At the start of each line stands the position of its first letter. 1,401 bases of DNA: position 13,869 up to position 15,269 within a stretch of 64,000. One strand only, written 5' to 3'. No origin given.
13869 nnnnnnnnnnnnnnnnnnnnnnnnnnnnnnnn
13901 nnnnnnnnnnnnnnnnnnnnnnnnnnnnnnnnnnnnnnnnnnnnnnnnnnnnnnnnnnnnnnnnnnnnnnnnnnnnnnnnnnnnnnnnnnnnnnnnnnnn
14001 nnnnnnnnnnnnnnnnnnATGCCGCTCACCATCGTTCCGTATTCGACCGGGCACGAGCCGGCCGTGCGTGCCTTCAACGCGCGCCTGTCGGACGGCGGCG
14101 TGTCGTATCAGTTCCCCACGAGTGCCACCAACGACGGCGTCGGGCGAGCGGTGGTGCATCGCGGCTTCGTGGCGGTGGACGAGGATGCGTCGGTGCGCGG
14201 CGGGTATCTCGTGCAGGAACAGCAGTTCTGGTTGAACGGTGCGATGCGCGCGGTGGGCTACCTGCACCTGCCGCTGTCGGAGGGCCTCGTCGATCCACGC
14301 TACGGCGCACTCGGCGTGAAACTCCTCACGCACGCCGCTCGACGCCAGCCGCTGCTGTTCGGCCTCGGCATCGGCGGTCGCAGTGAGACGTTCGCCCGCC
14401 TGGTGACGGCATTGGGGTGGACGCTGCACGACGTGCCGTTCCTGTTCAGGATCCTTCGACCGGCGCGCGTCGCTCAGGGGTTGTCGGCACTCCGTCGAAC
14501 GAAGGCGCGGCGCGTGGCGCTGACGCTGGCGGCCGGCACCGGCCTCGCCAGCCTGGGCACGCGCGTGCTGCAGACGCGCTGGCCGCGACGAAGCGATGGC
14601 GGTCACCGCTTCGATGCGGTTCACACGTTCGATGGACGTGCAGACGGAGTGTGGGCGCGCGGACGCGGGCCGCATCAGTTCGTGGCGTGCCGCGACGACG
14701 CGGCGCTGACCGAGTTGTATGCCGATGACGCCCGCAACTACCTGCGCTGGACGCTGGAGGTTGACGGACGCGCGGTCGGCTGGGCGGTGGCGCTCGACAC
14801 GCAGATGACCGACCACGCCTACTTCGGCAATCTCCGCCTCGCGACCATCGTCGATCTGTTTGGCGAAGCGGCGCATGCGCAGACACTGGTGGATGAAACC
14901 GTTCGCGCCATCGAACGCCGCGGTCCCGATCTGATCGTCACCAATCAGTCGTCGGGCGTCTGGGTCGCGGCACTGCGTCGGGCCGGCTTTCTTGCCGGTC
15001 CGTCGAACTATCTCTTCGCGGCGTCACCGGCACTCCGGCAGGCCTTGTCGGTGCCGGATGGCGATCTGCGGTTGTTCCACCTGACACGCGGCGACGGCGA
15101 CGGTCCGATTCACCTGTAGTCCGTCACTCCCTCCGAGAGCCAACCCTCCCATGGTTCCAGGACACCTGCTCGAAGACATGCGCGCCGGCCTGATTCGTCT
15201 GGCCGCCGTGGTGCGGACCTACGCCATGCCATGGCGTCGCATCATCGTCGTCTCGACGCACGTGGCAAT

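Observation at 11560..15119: ACP + FkbH-like loader + VOC + GNAT-like module inside an amino-sugar glycan operon: predicted unusual (glyceroyl/hydroxyacyl-type) acyl decoration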

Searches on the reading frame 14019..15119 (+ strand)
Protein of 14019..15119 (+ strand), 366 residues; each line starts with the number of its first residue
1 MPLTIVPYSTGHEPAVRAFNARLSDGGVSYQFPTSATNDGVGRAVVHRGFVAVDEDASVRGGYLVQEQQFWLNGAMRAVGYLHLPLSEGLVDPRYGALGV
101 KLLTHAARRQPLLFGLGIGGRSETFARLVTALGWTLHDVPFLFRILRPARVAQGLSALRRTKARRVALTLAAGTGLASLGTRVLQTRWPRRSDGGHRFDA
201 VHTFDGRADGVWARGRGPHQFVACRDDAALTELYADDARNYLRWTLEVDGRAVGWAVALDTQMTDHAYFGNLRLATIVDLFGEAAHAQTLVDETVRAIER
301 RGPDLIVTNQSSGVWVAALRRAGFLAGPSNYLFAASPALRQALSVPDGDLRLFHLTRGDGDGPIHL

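Call 3: search_protein_families(library=pfam, proteins=[window:14019-15119:+], max_evalue=0.01)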
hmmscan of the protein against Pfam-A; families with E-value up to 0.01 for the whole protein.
window:14019-15119:+ (366 aa): 0 families

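Call 4: search_protein_families(library=ncbifam, proteins=[window:14019-15119:+], max_evalue=0.01)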
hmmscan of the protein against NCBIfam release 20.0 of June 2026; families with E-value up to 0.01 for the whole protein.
window:14019-15119:+ (366 aa): 0 families

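Call 6: search_solved_structures(query=window:14019-15119:+, max_evalue=10)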
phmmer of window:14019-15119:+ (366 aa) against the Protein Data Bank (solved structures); distinct sequences matched with E-value up to 10: 0.

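Call 7: search_protein_families(library=pfam, proteins=[window:14019-15119:+], max_evalue=10)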
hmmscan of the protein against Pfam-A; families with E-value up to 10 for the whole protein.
window:14019-15119:+ (366 aa): 1 family
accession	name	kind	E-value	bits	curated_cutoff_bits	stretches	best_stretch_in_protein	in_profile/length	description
PF13779.11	DUF4175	-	0.23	9.8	27.3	1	151-208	36-93/825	Domain of unknown function (DUF4175)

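Call 8: find_homologous_proteins(query=window:14019-15119:+)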
Query window:14019-15119:+ (366 aa): 224 proteins with E <= 0.001 among 8000 candidates; the best 120 are listed.
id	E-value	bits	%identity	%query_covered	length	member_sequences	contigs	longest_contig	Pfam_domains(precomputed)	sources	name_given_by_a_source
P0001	7.1e-242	820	100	100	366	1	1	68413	-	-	-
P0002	1.0e-129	451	60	100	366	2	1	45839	-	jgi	jgi:hypothetical protein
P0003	1.2e-123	431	58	100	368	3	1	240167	-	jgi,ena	jgi:hypothetical protein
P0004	2.1e-123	430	57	100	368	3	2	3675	-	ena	-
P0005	6.9e-120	419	57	100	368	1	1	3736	-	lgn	-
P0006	7.4e-120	418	56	100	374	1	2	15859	-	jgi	jgi:hypothetical protein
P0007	1.4e-119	418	56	100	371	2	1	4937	-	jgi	jgi:hypothetical protein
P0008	4.5e-118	413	55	100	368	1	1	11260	-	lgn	-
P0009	6.2e-118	412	56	100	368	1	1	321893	-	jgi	jgi:hypothetical protein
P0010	5.3e-117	409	56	100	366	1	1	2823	-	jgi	jgi:hypothetical protein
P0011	2.1e-116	407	55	100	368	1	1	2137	-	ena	-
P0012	3.3e-116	406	55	100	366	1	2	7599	-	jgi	jgi:hypothetical protein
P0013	1.1e-115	405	53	100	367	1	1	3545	-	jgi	jgi:hypothetical protein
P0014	1.2e-114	401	55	100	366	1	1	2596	-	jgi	jgi:hypothetical protein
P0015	3.2e-113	397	54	100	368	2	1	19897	-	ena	-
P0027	9.8e-102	359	48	100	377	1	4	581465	-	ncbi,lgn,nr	ncbi:MAG: hypothetical protein IT184_09500 [Acidobacteria bacterium]|nr:hypothetical protein [Acidob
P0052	2.0e-78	282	42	100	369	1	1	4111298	-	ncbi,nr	ncbi:MAG: hypothetical protein JSV80_06825 [Acidobacteriota bacterium]|nr:MAG: hypothetical protein 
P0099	8.1e-72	260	40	99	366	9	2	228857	-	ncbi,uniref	ncbi:hypothetical protein WCE41_03265 [Luteimonas sp. MJ246]|uniref:hypothetical protein n=1 Tax=Lut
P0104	2.2e-71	259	39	100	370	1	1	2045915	-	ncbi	-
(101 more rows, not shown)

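Call 11: find_encoding_contigs(protein=P0099, flank=10000, max_places=2)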
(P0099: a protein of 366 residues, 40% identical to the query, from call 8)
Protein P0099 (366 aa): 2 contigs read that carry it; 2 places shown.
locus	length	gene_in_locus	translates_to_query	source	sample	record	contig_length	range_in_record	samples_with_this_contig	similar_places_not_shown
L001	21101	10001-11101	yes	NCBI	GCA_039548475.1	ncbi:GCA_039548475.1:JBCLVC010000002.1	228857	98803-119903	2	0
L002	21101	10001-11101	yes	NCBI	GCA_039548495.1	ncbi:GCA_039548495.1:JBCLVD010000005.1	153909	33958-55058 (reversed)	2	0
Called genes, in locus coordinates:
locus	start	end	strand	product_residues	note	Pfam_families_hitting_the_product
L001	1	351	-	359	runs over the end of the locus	PF01408:GFO_IDH_MocA, PF22725:GFO_IDH_MocA_C3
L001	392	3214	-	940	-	PF22842:Pel9A-like_beta_helix (faint), PF13229:Beta_helix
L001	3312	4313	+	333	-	PF01522:Polysacc_deac_1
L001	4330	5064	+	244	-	-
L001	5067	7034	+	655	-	PF13522:GATase_6, PF13537:GATase_7, PF00733:Asn_synthase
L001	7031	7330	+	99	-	-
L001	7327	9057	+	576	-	-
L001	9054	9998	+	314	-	-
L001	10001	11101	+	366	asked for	-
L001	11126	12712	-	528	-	PF00501:AMP-binding, PF13193:AMP-binding_C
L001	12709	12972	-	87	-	-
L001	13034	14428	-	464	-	PF02397:Bac_transf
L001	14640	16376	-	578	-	PF22842:Pel9A-like_beta_helix, PF05048:NosD (faint), PF13229:Beta_helix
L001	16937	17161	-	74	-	PF02599:CsrA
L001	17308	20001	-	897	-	PF01411:tRNA-synt_2c, PF07973:tRNA_SAD, PF02272:DHHA1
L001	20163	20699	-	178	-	PF21982:RecX_HTH1, PF02631:RecX_HTH2, PF21981:RecX_HTH3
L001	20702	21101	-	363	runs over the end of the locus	PF00154:RecA_N, PF08423:Rad51, PF06745:ATPase (weak), PF27531:MT3502_N (weak), PF21096:RecA_C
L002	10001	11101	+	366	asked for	-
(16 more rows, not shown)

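Call 13: search_protein_families(library=ncbifam, proteins=[L001:7031-7330:+, L001:7327-9057:+, L001:9054-9998:+, L001:4330-5064:+, L001:12709-12972:-, L001:11126-12712:-], max_evalue=0.01)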
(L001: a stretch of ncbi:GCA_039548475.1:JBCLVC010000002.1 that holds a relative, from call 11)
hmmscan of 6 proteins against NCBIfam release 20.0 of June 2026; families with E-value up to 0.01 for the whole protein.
L001:7031-7330:+ (99 aa): 0 families

L001:7327-9057:+ (576 aa): 2 families
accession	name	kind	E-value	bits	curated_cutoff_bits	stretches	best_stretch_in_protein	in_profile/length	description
TIGR01686.1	FkbH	subfamily_domain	3.6e-77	259.6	146.65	1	216-534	3-312/323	FkbH domain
TIGR01681.1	HAD-SF-IIIC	subfamily_domain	1.2e-15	58.5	35.75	1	217-340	1-130/132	HAD-IIIC family phosphatase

L001:9054-9998:+ (314 aa): 0 families

L001:4330-5064:+ (244 aa): 2 families
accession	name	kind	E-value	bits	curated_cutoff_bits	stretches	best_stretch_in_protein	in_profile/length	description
NF006948.0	PRK09430.1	equivalog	0.0077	15.9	162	0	8-44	200-236/267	co-chaperone DjlA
NF010872.0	PRK14279.1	equivalog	0.0084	15.3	556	0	10-42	11-43/394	molecular chaperone DnaJ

L001:12709-12972:- (87 aa): 4 families
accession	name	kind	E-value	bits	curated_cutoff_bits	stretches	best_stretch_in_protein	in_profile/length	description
NF052616.1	ACP_for_OlsHI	equivalog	3.7e-12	46.4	130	1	1-83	1-83/83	ornithine lipid biosynthesis acyl carrier protein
NF058660.1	cispen_ACP_AmcB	equivalog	1.4e-07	31.6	80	1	27-80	25-78/80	cispentacin biosynthesis acyl carrier protein AmcB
NF005798.0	PRK07639.1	equivalog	1.9e-05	25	100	1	33-80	34-81/91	petrobactin biosynthesis protein AsbD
NF003464.0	PRK05087.1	equivalog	0.0022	18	68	1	27-57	24-54/78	D-alanine--poly(phosphoribitol) ligase subunit DltC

L001:11126-12712:- (528 aa): 108 families (the best 25 are shown)
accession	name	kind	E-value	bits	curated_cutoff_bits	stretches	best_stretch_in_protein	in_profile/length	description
TIGR03098.1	ligase_PEP_1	hypoth_equivalog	5e-135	450.9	592.35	1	9-514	6-517/517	acyl-CoA ligase (AMP-forming), exosortase A system-associated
NF004837.0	PRK06187.1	subfamily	4.2e-111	371.8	476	1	6-516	11-523/531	long-chain-fatty-acid--CoA ligase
NF006182.0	PRK08316.1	subfamily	6.9e-93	311.9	663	1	8-514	16-516/523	fatty acyl-CoA synthetase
NF006181.0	PRK08314.1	subfamily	3.9e-87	292.8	705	1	9-516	30-555/563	long-chain-fatty-acid--CoA ligase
NF005801.1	PRK07656.1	equivalog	3.8e-82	276.5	657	1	9-512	7-500/500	FadD3 family acyl-CoA ligase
TIGR01733.1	AA-adenyl-dom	subfamily_domain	6.2e-79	265.7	317.4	1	31-446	2-408/409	amino acid adenylation domain-containing protein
NF005702.0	PRK07514.1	subfamily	3.2e-78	263.3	558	1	9-513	9-498/506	malonyl-CoA synthase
NF004808.0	PRK06155.1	equivalog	2.6e-73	247.1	722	1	8-514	26-521/542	ATP-dependent acyl-CoA ligase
NF005307.0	PRK06839.1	equivalog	9.8e-71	238.9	748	1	7-512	6-490/496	o-succinylbenzoate--CoA ligase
NF005220.0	PRK06710.1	equivalog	2.1e-69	234.1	1116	2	164-514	205-552/563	long-chain-fatty-acid--CoA ligase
TIGR02262.1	benz_CoA_lig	subfamily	4.8e-69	233.4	375.25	1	14-512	16-506/508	benzoate-CoA ligase family protein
NF004511.1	PRK05852.1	equivalog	1.2e-68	232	650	1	9-513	5-502/505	FadD7 family fatty acid--CoA ligase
NF005857.1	PRK07786.1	exception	1.6e-68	231.5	733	1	8-513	14-510/513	fatty-acid--CoA ligase FadD5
NF004797.0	PRK06145.1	equivalog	3.5e-68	230.2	850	1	10-517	9-497/499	acyl-CoA synthetase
NF009233.0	PRK12583.1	subfamily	7.1e-68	229.3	832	1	9-512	24-547/558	fatty acid CoA ligase family protein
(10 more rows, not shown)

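Call 14: find_encoding_contigs(protein=P0052, flank=10000, max_places=1)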
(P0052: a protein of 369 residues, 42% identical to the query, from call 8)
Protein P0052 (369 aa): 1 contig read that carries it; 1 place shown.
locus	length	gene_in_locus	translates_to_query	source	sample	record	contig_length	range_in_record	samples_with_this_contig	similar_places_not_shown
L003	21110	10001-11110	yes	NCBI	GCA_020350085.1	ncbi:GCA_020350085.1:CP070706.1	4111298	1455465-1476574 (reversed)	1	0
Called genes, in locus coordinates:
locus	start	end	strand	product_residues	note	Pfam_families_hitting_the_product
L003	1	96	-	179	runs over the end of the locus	PF05099:TerB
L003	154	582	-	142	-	PF08897:DUF1841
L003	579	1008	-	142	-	-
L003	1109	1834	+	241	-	PF03989:DNA_gyraseA_C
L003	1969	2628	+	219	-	PF00923:TAL_FSA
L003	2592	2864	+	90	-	-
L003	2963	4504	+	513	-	PF01039:Carboxyl_trans, PF03255:ACCA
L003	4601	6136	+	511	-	PF00289:Biotin_carb_N, PF02222:ATP-grasp (weak), PF02786:CPSase_L_D2, PF07478:Dala_Dala_lig_C, PF02785:Biotin_carb_C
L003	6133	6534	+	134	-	PF00364:Biotin_lipoyl (weak)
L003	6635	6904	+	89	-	-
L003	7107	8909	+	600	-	PF02412:TSP_3 (weak), PF13088:BNR_2 (faint)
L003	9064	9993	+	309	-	-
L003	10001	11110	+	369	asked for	-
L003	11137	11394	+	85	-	PF00550:PP-binding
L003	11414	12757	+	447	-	PF00501:AMP-binding, PF13193:AMP-binding_C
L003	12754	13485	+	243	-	PF00106:adh_short, PF08659:KR, PF23441:SDR (weak), PF13561:adh_short_C2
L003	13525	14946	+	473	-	PF16217:M64_N, PF09471:Peptidase_M64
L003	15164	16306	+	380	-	PF00034:Cytochrom_C (faint), PF03150:CCP_MauG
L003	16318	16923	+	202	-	PF00149:Metallophos (weak)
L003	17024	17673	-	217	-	PF00108:Thiolase_N, PF00109:ketoacyl-synt (weak)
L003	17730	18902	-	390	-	PF02737:3HCDH_N, PF03446:NAD_binding_2 (weak), PF00725:3HCDH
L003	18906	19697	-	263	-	PF00378:ECH_1, PF16113:ECH_2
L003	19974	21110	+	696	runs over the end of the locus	PF00676:E1_dh, PF02779:Transket_pyr, PF02780:Transketolase_C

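Call 15: find_encoding_contigs(protein=P0027, flank=10000, max_places=1)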
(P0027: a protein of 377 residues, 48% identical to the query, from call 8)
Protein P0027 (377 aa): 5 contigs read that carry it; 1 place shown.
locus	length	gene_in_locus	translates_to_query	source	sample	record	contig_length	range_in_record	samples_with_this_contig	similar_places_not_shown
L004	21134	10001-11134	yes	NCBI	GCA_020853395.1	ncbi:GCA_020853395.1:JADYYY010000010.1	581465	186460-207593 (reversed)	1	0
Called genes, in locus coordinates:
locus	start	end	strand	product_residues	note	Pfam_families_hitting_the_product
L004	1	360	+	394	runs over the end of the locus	PF13439:Glyco_transf_4, PF13579:Glyco_trans_4_4, PF00534:Glycos_transf_1, PF13692:Glyco_trans_1_4, PF13524:Glyco_trans_1_2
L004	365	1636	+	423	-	PF20706:GT4-conflict (weak), PF00534:Glycos_transf_1, PF13692:Glyco_trans_1_4, PF13524:Glyco_trans_1_2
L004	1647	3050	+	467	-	PF00501:AMP-binding (weak), PF27533:CapK_C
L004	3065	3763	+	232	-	PF13489:Methyltransf_23, PF13847:Methyltransf_31 (faint), PF08241:Methyltransf_11, PF13649:Methyltransf_25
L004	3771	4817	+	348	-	PF00535:Glycos_transf_2, PF13506:Glyco_transf_21, PF13641:Glyco_tranf_2_3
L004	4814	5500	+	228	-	PF02397:Bac_transf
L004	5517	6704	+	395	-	PF01041:DegT_DnrJ_EryC1, PF00155:Aminotran_1_2, PF01053:Cys_Met_Meta_PP, PF01212:Beta_elim_lyase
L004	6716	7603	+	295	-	PF01522:Polysacc_deac_1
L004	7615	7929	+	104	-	-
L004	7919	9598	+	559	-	-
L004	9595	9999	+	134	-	PF13669:Glyoxalase_4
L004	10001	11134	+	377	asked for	-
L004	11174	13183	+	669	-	PF13727:CoA_binding_3, PF01073:3Beta_HSD, PF01370:Epimerase, PF02719:Polysacc_synt_2, PF04321:RmlD_sub_bind, PF13460:NAD_binding_10 (weak), PF16363:GDP_Man_Dehyd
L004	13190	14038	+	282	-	PF01061:ABC2_membrane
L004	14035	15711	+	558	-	-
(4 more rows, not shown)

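Call 16: find_encoding_contigs(protein=P0104, flank=10000, max_places=1)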
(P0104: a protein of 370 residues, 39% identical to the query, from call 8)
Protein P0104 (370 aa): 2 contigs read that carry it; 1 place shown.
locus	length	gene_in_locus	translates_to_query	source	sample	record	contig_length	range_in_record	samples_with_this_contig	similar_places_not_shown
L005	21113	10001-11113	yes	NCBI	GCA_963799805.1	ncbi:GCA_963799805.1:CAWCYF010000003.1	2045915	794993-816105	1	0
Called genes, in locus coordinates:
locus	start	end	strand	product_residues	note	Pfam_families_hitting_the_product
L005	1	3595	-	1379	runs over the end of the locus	-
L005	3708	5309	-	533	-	-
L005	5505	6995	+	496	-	PF04932:Wzy_C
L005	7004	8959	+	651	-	PF13522:GATase_6, PF13537:GATase_7, PF00733:Asn_synthase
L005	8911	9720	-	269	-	PF01522:Polysacc_deac_1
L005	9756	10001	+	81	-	PF00550:PP-binding (weak)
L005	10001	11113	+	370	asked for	-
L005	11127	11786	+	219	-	PF05711:TylF, PF13578:Methyltransf_24 (weak)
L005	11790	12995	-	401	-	PF13439:Glyco_transf_4, PF13579:Glyco_trans_4_4 (weak), PF13692:Glyco_trans_1_4, PF13524:Glyco_trans_1_2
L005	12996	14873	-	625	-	PF21211:FkbH_N, PF13472:Lipase_GDSL_2 (weak)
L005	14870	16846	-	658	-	PF16889:Hepar_II_III_N, PF07940:Hepar_II_III_C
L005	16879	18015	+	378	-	PF13506:Glyco_transf_21, PF00535:Glycos_transf_2, PF10111:Glyco_tranf_2_2 (weak), PF13641:Glyco_tranf_2_3 (weak)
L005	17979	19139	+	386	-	PF13439:Glyco_transf_4, PF13579:Glyco_trans_4_4, PF00534:Glycos_transf_1, PF13692:Glyco_trans_1_4, PF13524:Glyco_trans_1_2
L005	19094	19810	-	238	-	-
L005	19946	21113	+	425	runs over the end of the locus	PF07992:Pyr_redox_2 (weak), PF01210:NAD_Gly3P_dh_N (faint), PF02737:3HCDH_N (weak), PF03446:NAD_binding_2, PF03721:UDPG_MGDP_dh_N, PF00984:UDPG_MGDP_dh, PF03720:UDPG_MGDP_dh_C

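Call 17: find_encoding_contigs(protein=P0003, flank=10000, max_places=1)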
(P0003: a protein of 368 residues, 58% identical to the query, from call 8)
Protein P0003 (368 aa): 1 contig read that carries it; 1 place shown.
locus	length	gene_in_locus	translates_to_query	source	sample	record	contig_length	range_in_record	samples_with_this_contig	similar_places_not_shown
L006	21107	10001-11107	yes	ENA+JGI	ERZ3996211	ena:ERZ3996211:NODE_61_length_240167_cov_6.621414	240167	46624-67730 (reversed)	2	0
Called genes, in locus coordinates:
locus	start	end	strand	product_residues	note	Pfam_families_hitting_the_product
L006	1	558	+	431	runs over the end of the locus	PF20706:GT4-conflict, PF00534:Glycos_transf_1, PF13692:Glyco_trans_1_4, PF13524:Glyco_trans_1_2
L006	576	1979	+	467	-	PF00501:AMP-binding, PF27533:CapK_C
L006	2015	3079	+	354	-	PF00535:Glycos_transf_2, PF13506:Glyco_transf_21, PF13641:Glyco_tranf_2_3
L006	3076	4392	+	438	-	PF13483:Lactamase_B_3, PF12706:Lactamase_B_2, PF25451:SCP2_Rv3818 (faint)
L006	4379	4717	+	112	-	PF00355:Rieske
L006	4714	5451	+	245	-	PF02397:Bac_transf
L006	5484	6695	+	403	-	PF00155:Aminotran_1_2, PF01041:DegT_DnrJ_EryC1, PF01053:Cys_Met_Meta_PP (weak), PF01212:Beta_elim_lyase (weak)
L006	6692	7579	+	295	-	PF01522:Polysacc_deac_1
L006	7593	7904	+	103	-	-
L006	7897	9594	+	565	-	-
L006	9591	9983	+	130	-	PF13669:Glyoxalase_4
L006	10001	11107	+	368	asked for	-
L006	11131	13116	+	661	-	PF13727:CoA_binding_3, PF01073:3Beta_HSD, PF01370:Epimerase, PF02719:Polysacc_synt_2, PF04321:RmlD_sub_bind, PF13460:NAD_binding_10 (weak), PF16363:GDP_Man_Dehyd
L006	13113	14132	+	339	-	PF01370:Epimerase, PF02719:Polysacc_synt_2, PF04321:RmlD_sub_bind, PF05368:NmrA (weak), PF01073:3Beta_HSD, PF07993:NAD_binding_4, PF13460:NAD_binding_10, PF16363:GDP_Man_Dehyd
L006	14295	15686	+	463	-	PF22842:Pel9A-like_beta_helix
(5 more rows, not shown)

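Call 19: predict_structure(alignment_id=A1)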
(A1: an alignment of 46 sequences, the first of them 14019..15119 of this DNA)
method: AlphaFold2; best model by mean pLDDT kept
length: 366 residues; sequences in the alignment: 46
mean_pLDDT: 93.3   pTM: 0.91
mean pLDDT of the five models: 93.3, 92.7, 92.2, 92.1, 91.4
residues with pLDDT >= 90: 317; 70-90: 37; 50-70: 12; < 50: 0
segments of 3 or more residues with pLDDT < 50: none
pLDDT, mean of each block of 10 residues (from residue 1): 94 97 94 82 90 97 96 97 92 95 97 92 92 95 97 95 97 96 86 85 94 97 96 81 96 97 94 97 97 98 97 97 94 95 84 94 63
secondary structure, 60 per line:
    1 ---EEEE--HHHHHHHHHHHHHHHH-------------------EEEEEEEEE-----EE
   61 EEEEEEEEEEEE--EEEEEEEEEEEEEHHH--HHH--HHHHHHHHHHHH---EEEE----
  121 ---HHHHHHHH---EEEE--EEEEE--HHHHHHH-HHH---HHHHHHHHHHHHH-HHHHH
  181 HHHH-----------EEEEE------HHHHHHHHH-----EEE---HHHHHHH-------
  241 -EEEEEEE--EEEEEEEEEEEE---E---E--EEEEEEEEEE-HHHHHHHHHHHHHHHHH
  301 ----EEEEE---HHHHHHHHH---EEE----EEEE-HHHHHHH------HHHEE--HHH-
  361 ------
elements in order: E4-7 H10-25 E45-53 E59-72 E75-87 H98-109 E113-116 H124-131 E135-138 E141-145 H148-154 H162-174 H176-184 E196-200 H207-215 E221-223 H227-233 E242-248 E251-262 E273-282 H284-300 E305-309 H313-321 E325-327 E332-335 H337-343

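Call 23: fold_search(model_id=the predicted structure, library=pdb)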
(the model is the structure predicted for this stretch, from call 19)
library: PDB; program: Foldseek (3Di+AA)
matches with E <= 10: 1115; with E <= 0.001: 249
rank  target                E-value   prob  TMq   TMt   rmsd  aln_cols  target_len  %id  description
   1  6may_A                4.8e-12  1.00  0.53  0.51   7.0       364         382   10  Crystal structure of N-myristoyl transferase (NMT) G386E mutant from Plasmodium vivax (released 2019-06-05)
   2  5v0w_A                5.4e-12  1.00  0.51  0.49   8.9       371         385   11  Crystal structure of glycylpeptide N-tetradecanoyltransferase from Plasmodium vivax in complex with inhibitor IMP-0001 (released 2018-03-07)
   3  6maz_A                6.1e-12  1.00  0.51  0.49   9.0       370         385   10  Crystal structure of N-myristoyl transferase (NMT) G386E mutant from Plasmodium vivax in complex with inhibitor IMP-03 (released 2019-06-05)
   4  6b1l_A                6.9e-12  1.00  0.52  0.51   8.6       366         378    9  Crystal structure of glycylpeptide N-tetradecanoyltransferase from Plasmodium vivax in complex with inhibitor IMP-0001 (released 2018-09-26)
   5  2ynd_A                8.3e-12  1.00  0.51  0.49   8.9       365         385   11  Plasmodium vivax N-myristoyltransferase in complex with a pyrazole sulphonamide inhibitor. (released 2014-01-15)
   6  4a95_A                1.0e-11  1.00  0.51  0.49   8.9       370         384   10  Plasmodium vivax N-myristoyltransferase with quinoline inhibitor (released 2012-06-27)
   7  1iyl_A                1.2e-11  1.00  0.53  0.51   8.6       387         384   11  Crystal Structure of Candida albicans N-myristoyltransferase with Non-peptidic Inhibitor (released 2002-12-30)
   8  6may_C                1.5e-11  1.00  0.53  0.51   7.2       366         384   11  Crystal structure of N-myristoyl transferase (NMT) G386E mutant from Plasmodium vivax (released 2019-06-05)
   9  5v0w_C                3.1e-11  1.00  0.52  0.50   8.6       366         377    8  Crystal structure of glycylpeptide N-tetradecanoyltransferase from Plasmodium vivax in complex with inhibitor IMP-0001 (released 2018-03-07)
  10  4caw                  3.3e-11  1.00  0.50  0.48   8.8       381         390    9  Crystal structure of Aspergillus fumigatus N-myristoyl transferase in complex with myristoyl CoA and a pyrazole sulphona (released 2014-09-17)
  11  4cax                  3.3e-11  1.00  0.49  0.47   9.2       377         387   10  Crystal structure of Aspergillus fumigatus N-myristoyl transferase in complex with myristoyl CoA and a pyrazole sulphona (released 2014-09-17)
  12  8hbs                  3.7e-11  1.00  0.51  0.48   8.9       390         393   11  Crystal of rAlfNmt (released 2023-03-08)
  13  6mb0_C                3.9e-11  1.00  0.52  0.51   8.6       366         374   10  Crystal structure of N-myristoyl transferase (NMT) G386E mutant from Plasmodium vivax in complex with inhibitor IMP-10 (released 2019-06-05)
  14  6maz_C                3.9e-11  1.00  0.50  0.50   8.8       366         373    9  Crystal structure of N-myristoyl transferase (NMT) G386E mutant from Plasmodium vivax in complex with inhibitor IMP-03 (released 2019-06-05)
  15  6nxg_C                4.9e-11  1.00  0.50  0.49   8.7       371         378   10  Crystal structure of glycylpeptide N-tetradecanoyltransferase from Plasmodium vivax in complex with inhibitor 303a (released 2020-01-01)
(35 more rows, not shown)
